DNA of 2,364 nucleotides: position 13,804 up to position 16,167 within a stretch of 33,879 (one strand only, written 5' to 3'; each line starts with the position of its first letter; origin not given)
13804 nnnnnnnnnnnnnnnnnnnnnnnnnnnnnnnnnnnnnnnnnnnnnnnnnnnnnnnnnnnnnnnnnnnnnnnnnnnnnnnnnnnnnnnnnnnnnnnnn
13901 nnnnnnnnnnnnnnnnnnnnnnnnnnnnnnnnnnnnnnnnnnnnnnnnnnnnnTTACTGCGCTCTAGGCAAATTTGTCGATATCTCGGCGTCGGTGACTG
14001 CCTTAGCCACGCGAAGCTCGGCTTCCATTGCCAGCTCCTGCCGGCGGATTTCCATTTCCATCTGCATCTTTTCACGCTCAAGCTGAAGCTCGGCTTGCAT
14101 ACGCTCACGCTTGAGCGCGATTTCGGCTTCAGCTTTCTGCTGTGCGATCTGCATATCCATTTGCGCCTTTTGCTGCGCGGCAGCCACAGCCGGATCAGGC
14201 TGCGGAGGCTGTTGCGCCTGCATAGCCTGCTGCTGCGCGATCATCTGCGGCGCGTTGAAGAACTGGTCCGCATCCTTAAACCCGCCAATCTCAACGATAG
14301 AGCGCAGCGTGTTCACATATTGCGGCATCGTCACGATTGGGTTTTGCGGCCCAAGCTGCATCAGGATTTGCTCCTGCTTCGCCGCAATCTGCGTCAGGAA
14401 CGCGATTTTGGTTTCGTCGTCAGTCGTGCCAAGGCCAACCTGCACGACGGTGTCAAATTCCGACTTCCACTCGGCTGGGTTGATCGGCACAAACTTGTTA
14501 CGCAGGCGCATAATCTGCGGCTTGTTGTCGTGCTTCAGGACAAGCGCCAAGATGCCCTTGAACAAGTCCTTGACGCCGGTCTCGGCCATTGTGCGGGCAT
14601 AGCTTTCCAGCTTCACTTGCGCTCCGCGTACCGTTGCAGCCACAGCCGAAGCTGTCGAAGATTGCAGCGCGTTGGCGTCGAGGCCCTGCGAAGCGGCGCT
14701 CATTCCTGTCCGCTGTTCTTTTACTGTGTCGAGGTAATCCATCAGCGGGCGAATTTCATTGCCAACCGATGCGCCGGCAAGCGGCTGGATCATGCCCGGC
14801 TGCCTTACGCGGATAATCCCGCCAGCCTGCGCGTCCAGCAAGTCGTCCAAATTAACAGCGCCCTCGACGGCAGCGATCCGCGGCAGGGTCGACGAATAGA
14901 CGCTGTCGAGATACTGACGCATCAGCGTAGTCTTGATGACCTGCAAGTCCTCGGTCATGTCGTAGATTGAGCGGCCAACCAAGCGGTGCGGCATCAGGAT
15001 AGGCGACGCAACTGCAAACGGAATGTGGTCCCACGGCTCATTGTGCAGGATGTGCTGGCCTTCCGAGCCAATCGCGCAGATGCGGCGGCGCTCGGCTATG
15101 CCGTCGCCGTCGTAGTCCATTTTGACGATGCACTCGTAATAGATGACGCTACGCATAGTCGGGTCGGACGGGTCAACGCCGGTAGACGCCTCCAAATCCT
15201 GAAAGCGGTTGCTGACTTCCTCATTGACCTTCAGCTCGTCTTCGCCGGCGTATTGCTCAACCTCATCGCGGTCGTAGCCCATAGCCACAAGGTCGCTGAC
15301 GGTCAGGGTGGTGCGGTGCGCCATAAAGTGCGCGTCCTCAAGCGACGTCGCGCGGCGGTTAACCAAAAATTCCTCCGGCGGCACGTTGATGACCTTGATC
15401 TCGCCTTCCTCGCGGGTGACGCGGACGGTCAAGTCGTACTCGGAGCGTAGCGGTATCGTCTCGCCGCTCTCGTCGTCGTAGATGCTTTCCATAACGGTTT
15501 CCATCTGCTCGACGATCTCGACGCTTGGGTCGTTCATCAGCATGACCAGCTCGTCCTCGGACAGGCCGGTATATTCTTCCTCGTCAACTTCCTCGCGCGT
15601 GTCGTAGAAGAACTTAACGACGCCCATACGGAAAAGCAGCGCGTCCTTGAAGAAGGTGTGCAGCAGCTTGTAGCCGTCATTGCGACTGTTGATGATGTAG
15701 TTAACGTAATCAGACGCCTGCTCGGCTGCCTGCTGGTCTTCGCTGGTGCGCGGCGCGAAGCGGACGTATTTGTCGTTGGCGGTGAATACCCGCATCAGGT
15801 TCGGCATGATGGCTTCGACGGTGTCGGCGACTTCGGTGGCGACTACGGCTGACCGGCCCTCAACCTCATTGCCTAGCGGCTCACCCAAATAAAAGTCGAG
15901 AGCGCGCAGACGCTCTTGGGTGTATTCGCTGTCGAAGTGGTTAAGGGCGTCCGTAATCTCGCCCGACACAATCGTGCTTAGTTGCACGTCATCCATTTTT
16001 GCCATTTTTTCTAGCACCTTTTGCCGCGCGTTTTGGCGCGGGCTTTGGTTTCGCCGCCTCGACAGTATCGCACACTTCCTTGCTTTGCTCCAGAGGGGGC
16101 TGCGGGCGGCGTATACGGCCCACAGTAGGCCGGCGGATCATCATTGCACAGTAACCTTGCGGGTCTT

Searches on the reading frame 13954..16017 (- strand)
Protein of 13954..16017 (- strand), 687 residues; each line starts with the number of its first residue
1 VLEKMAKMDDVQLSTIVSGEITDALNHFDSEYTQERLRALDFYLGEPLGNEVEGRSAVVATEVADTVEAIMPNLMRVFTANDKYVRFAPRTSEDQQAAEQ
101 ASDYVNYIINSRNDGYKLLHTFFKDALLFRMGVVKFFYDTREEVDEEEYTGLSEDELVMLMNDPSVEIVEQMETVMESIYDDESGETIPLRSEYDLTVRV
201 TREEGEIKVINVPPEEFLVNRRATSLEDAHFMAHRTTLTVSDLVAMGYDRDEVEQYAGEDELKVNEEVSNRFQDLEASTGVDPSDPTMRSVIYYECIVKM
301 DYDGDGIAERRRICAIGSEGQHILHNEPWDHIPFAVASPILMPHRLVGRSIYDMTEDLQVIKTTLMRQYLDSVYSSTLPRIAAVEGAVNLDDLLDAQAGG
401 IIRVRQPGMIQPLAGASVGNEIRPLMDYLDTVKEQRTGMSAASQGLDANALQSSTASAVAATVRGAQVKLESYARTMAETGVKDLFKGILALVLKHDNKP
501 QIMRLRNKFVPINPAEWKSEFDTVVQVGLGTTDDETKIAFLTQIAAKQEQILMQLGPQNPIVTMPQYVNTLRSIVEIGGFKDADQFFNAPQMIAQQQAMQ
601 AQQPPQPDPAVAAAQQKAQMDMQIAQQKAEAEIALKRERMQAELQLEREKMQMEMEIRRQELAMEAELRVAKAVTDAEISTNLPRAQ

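Call 3: search_protein_families(library=pfam, proteins=[window:13954-16017:-], max_evalue=1)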
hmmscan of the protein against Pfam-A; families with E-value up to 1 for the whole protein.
window:13954-16017:- (687 aa): 3 families
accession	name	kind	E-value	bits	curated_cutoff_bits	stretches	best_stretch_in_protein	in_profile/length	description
PF23899.1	SU10_portal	-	1.4e-205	684.7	30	1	15-627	3-592/593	Phage SU10 portal protein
PF00627.37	UBA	-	0.0077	16.5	22.4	1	239-255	5-21/37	UBA/TS-N domain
PF06188.17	HrpE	-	0.31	11.3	23.5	1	599-685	35-121/191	HrpE/YscL/FliH and V-type ATPase subunit E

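Call 4: search_protein_families(library=phrogs, proteins=[window:13954-16017:-], max_evalue=0.01)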
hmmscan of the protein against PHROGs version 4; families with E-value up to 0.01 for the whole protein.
window:13954-16017:- (687 aa): 3 families
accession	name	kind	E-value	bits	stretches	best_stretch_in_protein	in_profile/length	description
phrog_1216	-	head and packaging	1.7e-157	527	1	3-679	6-676/714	portal protein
phrog_332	-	connector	4.8e-25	88.9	1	55-634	57-548/560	head-tail adaptor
phrog_156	-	head and packaging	3.3e-11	43.3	1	203-656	144-628/681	portal protein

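Call 83: search_solved_structures(query=window:13954-16017:-, max_evalue=0.001)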
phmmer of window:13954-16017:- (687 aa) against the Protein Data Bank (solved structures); distinct sequences matched with E-value up to 0.001: 5.
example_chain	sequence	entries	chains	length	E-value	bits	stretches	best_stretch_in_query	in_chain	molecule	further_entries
7sxk_b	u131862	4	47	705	1e-118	401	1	4-671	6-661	Portal protein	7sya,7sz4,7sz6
9nwm_A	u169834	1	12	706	4.5e-118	398.9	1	4-671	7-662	Portal (Connector) protein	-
7z44_A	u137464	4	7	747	5.1e-60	207.1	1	39-667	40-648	Portal protein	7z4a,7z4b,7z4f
9d83_A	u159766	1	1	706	1.4e-07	33.9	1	49-546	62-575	Portal Protein Gp39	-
9d80_A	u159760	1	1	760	6.6e-05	25.1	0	51-643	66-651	Portal protein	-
